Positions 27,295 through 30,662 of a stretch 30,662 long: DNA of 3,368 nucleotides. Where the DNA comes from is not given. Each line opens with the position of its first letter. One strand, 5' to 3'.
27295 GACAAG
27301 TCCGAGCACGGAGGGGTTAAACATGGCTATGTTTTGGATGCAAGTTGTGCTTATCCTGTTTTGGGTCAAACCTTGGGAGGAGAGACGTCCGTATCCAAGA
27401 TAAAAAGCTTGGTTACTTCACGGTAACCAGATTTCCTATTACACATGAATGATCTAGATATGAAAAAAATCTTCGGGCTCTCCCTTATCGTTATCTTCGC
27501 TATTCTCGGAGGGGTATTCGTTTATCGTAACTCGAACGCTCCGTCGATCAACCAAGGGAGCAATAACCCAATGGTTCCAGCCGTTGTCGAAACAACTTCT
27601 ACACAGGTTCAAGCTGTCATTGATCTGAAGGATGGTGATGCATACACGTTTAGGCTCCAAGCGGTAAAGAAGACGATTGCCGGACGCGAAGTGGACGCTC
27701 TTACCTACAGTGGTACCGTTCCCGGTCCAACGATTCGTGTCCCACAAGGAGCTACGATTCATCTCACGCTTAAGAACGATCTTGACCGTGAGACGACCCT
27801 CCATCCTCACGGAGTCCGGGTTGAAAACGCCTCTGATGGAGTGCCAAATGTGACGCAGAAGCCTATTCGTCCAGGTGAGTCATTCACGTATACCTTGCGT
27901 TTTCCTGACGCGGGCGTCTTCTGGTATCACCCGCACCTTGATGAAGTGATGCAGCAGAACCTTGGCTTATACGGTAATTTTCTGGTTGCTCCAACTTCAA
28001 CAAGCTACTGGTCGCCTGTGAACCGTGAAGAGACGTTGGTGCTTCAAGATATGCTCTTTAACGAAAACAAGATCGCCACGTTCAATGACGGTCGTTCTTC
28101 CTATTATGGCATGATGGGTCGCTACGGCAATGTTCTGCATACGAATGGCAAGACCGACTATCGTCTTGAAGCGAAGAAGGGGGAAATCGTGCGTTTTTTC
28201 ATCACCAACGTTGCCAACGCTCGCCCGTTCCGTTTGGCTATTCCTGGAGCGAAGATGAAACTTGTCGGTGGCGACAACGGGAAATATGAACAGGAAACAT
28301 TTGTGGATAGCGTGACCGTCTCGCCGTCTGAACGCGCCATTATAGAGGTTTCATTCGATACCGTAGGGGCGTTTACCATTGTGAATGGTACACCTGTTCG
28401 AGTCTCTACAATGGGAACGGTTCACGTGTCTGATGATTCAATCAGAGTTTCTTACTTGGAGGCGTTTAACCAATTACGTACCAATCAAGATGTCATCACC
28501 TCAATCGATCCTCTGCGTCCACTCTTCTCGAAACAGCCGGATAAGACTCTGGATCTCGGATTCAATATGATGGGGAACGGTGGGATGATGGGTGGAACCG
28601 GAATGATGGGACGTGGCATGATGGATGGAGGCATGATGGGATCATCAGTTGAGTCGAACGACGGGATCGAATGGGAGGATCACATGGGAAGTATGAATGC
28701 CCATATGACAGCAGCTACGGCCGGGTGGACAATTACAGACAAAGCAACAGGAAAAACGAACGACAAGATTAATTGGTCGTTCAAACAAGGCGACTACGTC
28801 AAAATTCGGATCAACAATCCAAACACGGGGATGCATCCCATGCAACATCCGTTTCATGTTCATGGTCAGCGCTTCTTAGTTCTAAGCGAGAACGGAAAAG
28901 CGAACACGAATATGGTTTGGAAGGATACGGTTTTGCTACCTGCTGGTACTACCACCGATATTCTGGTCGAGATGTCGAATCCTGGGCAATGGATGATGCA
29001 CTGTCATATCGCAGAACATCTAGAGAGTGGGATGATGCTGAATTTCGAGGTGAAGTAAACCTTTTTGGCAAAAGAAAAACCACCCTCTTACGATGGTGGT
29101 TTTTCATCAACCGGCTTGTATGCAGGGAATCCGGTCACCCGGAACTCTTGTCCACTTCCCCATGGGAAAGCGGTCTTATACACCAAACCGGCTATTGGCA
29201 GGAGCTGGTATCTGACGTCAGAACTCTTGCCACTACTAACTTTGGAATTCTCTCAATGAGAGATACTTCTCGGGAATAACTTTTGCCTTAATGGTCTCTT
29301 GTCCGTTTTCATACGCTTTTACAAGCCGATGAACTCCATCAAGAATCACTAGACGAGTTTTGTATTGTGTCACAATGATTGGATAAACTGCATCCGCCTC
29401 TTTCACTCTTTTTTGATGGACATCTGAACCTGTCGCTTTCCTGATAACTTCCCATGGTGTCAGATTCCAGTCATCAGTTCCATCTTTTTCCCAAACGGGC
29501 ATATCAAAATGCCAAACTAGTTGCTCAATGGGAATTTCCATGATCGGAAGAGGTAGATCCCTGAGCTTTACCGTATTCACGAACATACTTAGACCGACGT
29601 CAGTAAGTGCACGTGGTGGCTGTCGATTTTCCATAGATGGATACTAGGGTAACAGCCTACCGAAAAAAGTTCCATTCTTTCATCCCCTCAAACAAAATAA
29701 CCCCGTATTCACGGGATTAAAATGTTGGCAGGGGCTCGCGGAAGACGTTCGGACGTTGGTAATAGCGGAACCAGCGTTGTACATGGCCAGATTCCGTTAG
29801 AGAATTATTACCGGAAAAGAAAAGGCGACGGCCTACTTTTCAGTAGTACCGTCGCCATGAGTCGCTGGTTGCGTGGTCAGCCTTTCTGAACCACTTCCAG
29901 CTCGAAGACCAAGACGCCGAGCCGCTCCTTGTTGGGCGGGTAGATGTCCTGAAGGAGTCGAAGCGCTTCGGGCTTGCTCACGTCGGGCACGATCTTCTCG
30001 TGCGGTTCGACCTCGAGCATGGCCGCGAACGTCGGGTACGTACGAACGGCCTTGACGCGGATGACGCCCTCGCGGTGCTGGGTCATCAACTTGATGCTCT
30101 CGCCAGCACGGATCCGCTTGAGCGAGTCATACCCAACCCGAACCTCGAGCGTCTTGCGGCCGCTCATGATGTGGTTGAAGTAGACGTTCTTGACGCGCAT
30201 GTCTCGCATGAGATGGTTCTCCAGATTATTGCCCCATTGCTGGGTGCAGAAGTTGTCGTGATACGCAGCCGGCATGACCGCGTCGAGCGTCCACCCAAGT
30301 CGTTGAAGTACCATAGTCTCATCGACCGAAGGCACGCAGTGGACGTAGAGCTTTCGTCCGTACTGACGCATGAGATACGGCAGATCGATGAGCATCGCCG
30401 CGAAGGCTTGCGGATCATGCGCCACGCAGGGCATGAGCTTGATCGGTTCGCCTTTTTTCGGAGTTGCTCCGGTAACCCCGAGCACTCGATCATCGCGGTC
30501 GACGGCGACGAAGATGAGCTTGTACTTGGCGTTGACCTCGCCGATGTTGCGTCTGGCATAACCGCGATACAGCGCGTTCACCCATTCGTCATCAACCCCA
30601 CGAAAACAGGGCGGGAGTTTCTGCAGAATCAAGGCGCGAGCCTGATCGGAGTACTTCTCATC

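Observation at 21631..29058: Thirteen-gene, membrane-tethered copper/thiol-stress operon made mostly of uncharacterised proteins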

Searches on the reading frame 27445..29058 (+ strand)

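Call 4: search_protein_families(library=pfam, proteins=[window:27445-29058:+], max_evalue=0.01)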
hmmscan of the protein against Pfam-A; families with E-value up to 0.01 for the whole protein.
window:27445-29058:+ (537 aa): 5 families
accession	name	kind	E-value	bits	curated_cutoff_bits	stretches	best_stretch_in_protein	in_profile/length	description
PF07731.20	Cu-oxidase_2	-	7.1e-36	123.4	20.4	2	427-537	19-134/137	Multicopper oxidase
PF07732.21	Cu-oxidase_3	-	1.4e-29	103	21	1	77-184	8-117/119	Multicopper oxidase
PF00394.28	Cu-oxidase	-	4.9e-16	59.7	21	2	203-316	39-136/157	Multicopper oxidase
PF23926.2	LtfC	-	0.0078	17.2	27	0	57-156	5-85/100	LtfC-like, beta-sandwich domain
PF06525.17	SoxE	-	0.0092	15.9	21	0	498-534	100-136/149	Sulfocyanin (SoxE) domain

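Call 10: search_protein_families(library=ncbifam, proteins=[window:27445-29058:+], max_evalue=0.1)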
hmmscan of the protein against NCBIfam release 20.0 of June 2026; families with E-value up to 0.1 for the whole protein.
window:27445-29058:+ (537 aa): 11 families
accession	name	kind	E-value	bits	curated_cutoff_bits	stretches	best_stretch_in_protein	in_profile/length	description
NF008205.1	PRK10965.1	equivalog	2.8e-52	178.2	525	1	66-536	47-528/529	multicopper oxidase CueO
TIGR01480.1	copper_res_A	subfamily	7.3e-38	130.4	478.95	3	62-206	43-184/593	copper resistance system multicopper oxidase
TIGR03389.1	laccase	equivalog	3.4e-32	111.9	558.9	2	66-298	5-245/539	laccase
TIGR03388.1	ascorbase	equivalog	9.5e-30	103.8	614.8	2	80-205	17-144/542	L-ascorbate oxidase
TIGR03390.1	ascorbOXfungal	equivalog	1.1e-21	77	445.35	2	69-227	13-171/538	L-ascorbate oxidase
TIGR02376.1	Cu_nitrite_red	equivalog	3.2e-17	62.8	296.3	1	48-326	9-305/326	copper-containing nitrite reductase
NF008135.0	PRK10883.1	equivalog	6.4e-17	61.2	581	2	50-316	31-297/471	cell division protein FtsP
NF045554.1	AmiPhnlOxPhsA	equivalog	1.2e-11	43.9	950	2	488-536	521-570/581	O-aminophenol oxidase PhsA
TIGR03094.1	sulfo_cyanin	equivalog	0.0015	18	168.4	0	500-531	148-179/195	sulfocyanin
TIGR01632.1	L11_bact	equivalog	0.021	14.7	141.85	1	34-80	83-129/140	50S ribosomal protein L11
TIGR03095.1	rusti_cyanin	equivalog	0.047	13.9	146.7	0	94-180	51-146/148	rusticyanin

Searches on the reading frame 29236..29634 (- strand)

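Call 4: search_protein_families(library=pfam, proteins=[window:29236-29634:-], max_evalue=0.01)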
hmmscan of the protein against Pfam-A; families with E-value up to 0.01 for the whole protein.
window:29236-29634:- (132 aa): 0 families

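Call 10: search_protein_families(library=ncbifam, proteins=[window:29236-29634:-], max_evalue=0.1)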
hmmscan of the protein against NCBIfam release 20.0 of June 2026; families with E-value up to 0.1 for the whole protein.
window:29236-29634:- (132 aa): 1 family
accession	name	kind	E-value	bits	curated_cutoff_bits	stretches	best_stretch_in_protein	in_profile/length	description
NF033589.0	staphy_B_SbnI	equivalog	0.048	13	350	1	79-128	37-87/254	bifunctional transcriptional regulator/O-phospho-L-serine synthase SbnI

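Call 89: search_protein_families(library=pfam, proteins=[window:29236-29634:-], max_evalue=1)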
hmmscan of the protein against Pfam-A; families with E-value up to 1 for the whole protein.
window:29236-29634:- (132 aa): 1 family
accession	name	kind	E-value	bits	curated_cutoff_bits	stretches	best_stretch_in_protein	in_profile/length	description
PF11491.13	DUF3213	-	0.086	13.5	27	1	71-129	14-73/85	Protein of unknown function (DUF3213)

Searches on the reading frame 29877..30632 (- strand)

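Call 4: search_protein_families(library=pfam, proteins=[window:29877-30632:-], max_evalue=0.01)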
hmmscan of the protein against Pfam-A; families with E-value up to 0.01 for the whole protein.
window:29877-30632:- (251 aa): 1 family
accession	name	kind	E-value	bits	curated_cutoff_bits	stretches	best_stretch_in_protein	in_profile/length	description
PF04266.20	ASCH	-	3.4e-11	44.2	21.2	1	146-248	2-102/103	ASCH domain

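Call 10: search_protein_families(library=ncbifam, proteins=[window:29877-30632:-], max_evalue=0.1)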
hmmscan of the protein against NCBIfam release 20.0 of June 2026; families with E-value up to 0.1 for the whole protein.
window:29877-30632:- (251 aa): 0 families
